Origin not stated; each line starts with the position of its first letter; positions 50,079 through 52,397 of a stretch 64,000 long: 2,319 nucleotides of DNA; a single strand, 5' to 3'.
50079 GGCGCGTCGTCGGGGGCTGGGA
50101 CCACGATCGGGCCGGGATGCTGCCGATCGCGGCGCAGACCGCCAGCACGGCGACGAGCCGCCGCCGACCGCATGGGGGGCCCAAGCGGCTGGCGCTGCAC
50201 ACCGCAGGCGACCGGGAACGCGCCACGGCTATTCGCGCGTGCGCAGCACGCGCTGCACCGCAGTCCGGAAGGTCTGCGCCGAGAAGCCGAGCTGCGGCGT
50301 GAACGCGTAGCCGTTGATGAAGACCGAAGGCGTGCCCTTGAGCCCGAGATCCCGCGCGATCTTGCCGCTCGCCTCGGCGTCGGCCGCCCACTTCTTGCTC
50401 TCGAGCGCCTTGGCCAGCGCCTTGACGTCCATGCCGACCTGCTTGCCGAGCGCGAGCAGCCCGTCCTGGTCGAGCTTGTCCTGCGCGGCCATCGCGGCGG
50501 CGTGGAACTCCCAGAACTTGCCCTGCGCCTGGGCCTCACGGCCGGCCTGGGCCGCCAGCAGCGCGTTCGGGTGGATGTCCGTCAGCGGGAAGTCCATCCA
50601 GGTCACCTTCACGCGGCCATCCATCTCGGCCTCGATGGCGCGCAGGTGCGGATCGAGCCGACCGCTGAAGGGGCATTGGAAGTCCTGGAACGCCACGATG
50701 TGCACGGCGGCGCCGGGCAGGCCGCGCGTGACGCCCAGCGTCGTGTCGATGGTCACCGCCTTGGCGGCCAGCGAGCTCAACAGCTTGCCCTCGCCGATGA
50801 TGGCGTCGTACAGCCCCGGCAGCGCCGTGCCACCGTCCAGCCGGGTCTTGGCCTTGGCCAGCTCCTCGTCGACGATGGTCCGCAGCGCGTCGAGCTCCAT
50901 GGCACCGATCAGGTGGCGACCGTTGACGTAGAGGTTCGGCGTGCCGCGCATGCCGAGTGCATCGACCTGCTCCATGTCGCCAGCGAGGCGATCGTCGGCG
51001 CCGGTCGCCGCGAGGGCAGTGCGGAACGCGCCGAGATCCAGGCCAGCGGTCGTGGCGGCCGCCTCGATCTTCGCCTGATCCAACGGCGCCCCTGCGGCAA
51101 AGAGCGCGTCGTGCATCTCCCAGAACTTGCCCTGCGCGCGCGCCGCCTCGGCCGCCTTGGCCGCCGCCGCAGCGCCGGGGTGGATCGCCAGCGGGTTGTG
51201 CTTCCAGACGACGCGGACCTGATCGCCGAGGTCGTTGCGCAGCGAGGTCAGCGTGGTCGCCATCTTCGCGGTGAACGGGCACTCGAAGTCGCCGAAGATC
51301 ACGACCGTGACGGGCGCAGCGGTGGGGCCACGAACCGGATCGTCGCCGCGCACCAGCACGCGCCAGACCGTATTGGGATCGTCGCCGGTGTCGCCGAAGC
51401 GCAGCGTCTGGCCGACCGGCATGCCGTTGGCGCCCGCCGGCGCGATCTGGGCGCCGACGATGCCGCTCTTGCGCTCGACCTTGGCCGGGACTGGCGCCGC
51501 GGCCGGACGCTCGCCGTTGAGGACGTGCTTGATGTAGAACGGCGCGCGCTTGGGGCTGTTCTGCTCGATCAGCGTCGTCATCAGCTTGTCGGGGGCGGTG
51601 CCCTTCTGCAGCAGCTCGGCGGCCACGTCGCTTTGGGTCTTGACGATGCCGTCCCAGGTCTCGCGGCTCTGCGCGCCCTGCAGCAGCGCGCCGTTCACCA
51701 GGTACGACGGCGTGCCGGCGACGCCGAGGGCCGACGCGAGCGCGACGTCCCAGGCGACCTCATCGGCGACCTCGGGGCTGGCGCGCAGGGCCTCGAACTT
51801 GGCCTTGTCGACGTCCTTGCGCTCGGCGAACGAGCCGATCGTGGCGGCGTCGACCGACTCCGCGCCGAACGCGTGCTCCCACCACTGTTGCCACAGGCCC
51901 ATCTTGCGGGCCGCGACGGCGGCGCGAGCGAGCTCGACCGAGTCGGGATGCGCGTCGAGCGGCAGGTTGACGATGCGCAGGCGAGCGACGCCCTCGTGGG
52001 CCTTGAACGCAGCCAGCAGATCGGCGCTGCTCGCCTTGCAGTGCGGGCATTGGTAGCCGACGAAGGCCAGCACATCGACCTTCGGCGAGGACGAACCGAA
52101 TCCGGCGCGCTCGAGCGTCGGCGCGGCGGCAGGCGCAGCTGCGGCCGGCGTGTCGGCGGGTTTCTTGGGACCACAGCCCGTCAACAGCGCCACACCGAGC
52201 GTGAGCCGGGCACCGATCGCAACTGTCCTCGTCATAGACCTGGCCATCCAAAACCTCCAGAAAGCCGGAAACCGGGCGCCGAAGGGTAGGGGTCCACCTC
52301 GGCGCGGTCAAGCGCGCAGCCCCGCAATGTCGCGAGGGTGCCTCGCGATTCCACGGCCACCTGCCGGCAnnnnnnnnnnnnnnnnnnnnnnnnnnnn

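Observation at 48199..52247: Tandem pair of triple-DsbA-domain proteins: one with three thioredoxin active sites, its neighbour a pseudo-enzyme with every CxxC lost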

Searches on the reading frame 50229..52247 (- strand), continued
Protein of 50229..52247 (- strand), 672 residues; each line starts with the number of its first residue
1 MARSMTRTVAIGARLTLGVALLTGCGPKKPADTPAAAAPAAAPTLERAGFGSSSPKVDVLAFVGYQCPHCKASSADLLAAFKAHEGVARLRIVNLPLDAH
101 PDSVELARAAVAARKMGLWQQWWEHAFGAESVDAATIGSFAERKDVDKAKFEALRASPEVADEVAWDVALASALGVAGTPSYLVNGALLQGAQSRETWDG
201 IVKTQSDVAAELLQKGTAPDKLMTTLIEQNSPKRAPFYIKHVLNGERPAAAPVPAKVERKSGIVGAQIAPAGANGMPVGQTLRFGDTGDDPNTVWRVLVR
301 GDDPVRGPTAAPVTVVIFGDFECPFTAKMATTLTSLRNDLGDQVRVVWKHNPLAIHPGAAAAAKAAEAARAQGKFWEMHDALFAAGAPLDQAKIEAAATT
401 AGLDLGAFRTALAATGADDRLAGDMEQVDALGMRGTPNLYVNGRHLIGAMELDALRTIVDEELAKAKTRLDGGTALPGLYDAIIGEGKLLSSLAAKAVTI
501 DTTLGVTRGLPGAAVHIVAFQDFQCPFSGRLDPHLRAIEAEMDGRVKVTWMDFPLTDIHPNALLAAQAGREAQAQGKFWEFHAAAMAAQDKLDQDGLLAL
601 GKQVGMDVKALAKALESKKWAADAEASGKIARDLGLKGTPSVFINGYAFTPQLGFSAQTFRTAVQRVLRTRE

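Call 63: fold_search(model_id=the predicted structure, library=pdb)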
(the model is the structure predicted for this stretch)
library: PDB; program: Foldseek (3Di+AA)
matches with E <= 10: 738; with E <= 0.001: 170
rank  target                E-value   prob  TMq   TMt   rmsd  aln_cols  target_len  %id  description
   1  3gyk_A                5.4e-09  1.00  0.23  0.82   2.6       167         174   26  The crystal structure of a thioredoxin-like oxidoreductase from Silicibacter pomeroyi DSS-3 (released 2009-06-09)
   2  3eu4                  5.7e-09  1.00  0.24  0.83   2.6       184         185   18  Crystal Structure of BdbD from Bacillus subtilis (oxidised) (released 2009-06-16)
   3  3gyk_B                1.2e-08  1.00  0.23  0.86   1.7       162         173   30  The crystal structure of a thioredoxin-like oxidoreductase from Silicibacter pomeroyi DSS-3 (released 2009-06-09)
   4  7unn                  1.4e-08  1.00  0.22  0.59   2.6       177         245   25  Thiol-disulfide oxidoreductase TsdA from Corynebacterium diphtheriae (released 2022-04-20)
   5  3eu3                  1.9e-08  1.00  0.24  0.83   2.7       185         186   18  Crystal Structure of BdbD from Bacillus subtilis (reduced) (released 2009-06-16)
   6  4pwp                  1.9e-08  1.00  0.23  0.59   2.6       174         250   25  Crystal structure of DsbA from the Gram positive bacterium Corynebacterium diphtheriae (released 2015-03-25)
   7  7uno                  2.3e-08  1.00  0.23  0.61   2.0       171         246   33  Thiol-disulfide oxidoreductase TsdA, C129S mutant, from Corynebacterium diphtheriae (released 2022-04-20)
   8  4pwo                  2.5e-08  1.00  0.23  0.60   2.4       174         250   25  Crystal structure of DsbA from the Gram positive bacterium Corynebacterium diphtheriae (released 2015-03-25)
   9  7rgv                  6.7e-08  1.00  0.23  0.64   3.1       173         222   21  Structure of Caulobacter crescentus Suppressor of copper sensitivity protein C (released 2022-03-02)
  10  5n2j_A                8.5e-08  1.00  0.28  0.16  23.2       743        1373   12  UDP-Glucose Glycoprotein Glucosyltransferase from Chaetomium thermophilum (closed form) (released 2017-07-26)
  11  6trt_A                1.1e-07  1.00  0.24  0.14  24.3       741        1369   11  Chaetomium thermophilum UDP-Glucose Glucosyl Transferase (UGGT) double cysteine mutant S180C/T742C. (released 2020-01-08)
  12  4gxz_A                1.9e-07  1.00  0.21  0.76   3.6       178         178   19  Crystal structure of a periplasmic thioredoxin-like protein from Salmonella enterica serovar Typhimurium (released 2013-07-17)
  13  4gxz_D                3.3e-07  1.00  0.22  0.80   3.6       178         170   19  Crystal structure of a periplasmic thioredoxin-like protein from Salmonella enterica serovar Typhimurium (released 2013-07-17)
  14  4gxz_B                3.8e-07  1.00  0.22  0.79   2.3       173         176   22  Crystal structure of a periplasmic thioredoxin-like protein from Salmonella enterica serovar Typhimurium (released 2013-07-17)
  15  5idr_C                4.6e-07  1.00  0.22  0.64  14.9       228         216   20  Crystal structure of Proteus Mirabilis ScsC in a transitional conformation (released 2017-08-02)
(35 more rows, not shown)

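Call 76: search_protein_families(library=pfam, proteins=[L009:9972-10400:+, L010:9975-10433:+, L011:9862-10275:+], max_evalue=1)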
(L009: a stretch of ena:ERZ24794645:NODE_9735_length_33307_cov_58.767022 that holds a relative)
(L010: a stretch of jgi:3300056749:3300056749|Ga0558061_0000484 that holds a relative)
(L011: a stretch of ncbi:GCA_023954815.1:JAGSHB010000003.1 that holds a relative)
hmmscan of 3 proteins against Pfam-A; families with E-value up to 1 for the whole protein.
L009:9972-10400:+ (142 aa): 1 family
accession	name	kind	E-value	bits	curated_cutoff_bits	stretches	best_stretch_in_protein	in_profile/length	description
PF11890.14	DUF3410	-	0.16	12.3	31.4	0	117-138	23-44/81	Domain of unknown function (DUF3410)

L010:9975-10433:+ (152 aa): 0 families

L011:9862-10275:+ (137 aa): 0 families

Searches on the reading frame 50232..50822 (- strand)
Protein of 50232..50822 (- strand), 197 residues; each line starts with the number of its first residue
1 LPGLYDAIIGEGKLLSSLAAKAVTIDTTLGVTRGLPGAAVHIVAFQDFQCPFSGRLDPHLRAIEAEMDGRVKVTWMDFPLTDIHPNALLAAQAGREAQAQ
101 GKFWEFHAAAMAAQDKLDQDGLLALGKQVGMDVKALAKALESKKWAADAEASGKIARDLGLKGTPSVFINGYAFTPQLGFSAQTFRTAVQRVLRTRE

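Call 28: search_protein_families(library=pfam, proteins=[window:50232-50822:-], max_evalue=10)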
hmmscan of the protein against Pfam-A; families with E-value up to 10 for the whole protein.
seq(197 aa): 4 families
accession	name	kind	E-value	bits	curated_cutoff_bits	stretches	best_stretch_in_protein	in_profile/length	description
PF13462.12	Thioredoxin_4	-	3.2e-18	66.9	23.2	1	30-176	5-152/165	Thioredoxin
PF01323.26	DSBA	-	4.8e-17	62.8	25.6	2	90-174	92-177/191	DSBA-like thioredoxin domain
PF13743.12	Thioredoxin_5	-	0.037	14.2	27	1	107-169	100-163/186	Thioredoxin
PF23044.1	SH3-C_UBE2O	-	0.084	13.2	21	1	64-89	32-57/68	UBE2O, ubiquitin binding SH3-C domain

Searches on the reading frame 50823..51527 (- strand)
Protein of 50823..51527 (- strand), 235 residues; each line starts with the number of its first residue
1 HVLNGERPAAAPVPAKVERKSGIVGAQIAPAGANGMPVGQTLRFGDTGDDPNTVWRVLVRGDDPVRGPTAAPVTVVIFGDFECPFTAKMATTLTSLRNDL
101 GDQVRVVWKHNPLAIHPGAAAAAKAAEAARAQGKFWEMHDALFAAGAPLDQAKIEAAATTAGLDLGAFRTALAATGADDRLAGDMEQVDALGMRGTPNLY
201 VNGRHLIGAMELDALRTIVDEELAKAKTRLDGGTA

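Call 28: search_protein_families(library=pfam, proteins=[window:50823-51527:-], max_evalue=10)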
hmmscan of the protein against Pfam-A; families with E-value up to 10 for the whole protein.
seq(235 aa): 6 families
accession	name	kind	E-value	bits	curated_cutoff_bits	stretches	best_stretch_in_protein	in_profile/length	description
PF01323.26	DSBA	-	2e-19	70.6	25.6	1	74-217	1-188/191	DSBA-like thioredoxin domain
PF13462.12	Thioredoxin_4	-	5.1e-18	66.2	23.2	1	62-221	4-165/165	Thioredoxin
PF13743.12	Thioredoxin_5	-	0.013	15.7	27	1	107-200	65-162/186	Thioredoxin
PF18403.7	Thioredoxin_15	-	0.068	13.6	27.4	1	69-206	25-151/207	Thioredoxin-like domain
PF13098.12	Thioredoxin_2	-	0.078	13.8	27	1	74-202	8-83/104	Thioredoxin-like domain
PF00462.30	Glutaredoxin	-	0.27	11.9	22.9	0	190-205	43-59/60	Glutaredoxin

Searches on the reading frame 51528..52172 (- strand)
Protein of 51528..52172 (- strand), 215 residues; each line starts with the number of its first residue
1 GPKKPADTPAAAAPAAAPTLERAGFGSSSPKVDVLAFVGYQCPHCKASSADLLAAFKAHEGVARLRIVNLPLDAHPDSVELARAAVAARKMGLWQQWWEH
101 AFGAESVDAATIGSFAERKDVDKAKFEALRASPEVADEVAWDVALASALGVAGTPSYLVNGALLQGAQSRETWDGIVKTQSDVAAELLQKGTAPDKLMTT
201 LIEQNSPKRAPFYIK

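Call 28: search_protein_families(library=pfam, proteins=[window:51528-52172:-], max_evalue=10)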
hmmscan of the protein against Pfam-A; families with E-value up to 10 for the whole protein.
seq(215 aa): 4 families
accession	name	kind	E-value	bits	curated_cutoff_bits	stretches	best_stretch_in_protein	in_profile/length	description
PF01323.26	DSBA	-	6.9e-14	52.5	25.6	1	34-172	2-185/191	DSBA-like thioredoxin domain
PF13462.12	Thioredoxin_4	-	9.9e-13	49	23.2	1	25-178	8-164/165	Thioredoxin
PF13905.12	Thioredoxin_8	-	0.0024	18.6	27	1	31-102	2-65/94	Thioredoxin-like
PF13098.12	Thioredoxin_2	-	0.072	13.9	27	1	37-173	12-100/104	Thioredoxin-like domain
